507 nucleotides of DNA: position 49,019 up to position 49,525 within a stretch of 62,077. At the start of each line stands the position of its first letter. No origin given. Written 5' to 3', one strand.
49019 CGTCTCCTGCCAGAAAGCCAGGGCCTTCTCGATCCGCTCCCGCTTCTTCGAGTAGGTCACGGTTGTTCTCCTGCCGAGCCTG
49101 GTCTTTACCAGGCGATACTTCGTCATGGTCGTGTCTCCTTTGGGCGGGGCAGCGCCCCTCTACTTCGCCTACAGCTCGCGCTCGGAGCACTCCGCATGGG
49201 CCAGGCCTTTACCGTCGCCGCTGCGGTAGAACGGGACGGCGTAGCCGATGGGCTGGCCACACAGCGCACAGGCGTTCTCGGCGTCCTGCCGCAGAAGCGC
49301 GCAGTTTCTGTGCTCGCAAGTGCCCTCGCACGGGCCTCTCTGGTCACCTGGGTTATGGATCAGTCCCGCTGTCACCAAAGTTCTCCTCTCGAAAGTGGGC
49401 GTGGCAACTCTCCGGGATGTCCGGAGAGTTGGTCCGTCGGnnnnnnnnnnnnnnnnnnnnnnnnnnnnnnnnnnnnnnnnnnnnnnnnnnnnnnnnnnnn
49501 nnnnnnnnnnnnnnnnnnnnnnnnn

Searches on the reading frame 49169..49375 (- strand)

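Call 72: search_protein_families(library=pfam, proteins=[window:49169-49375:-], max_evalue=0.05)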
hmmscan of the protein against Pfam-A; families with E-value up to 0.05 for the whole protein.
window:49169-49375:- (68 aa): 1 family
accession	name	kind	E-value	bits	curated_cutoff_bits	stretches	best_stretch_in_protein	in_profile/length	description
PF24232.1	DUF7445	-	0.04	14.6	27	1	31-64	26-63/142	Family of unknown function (DUF7445)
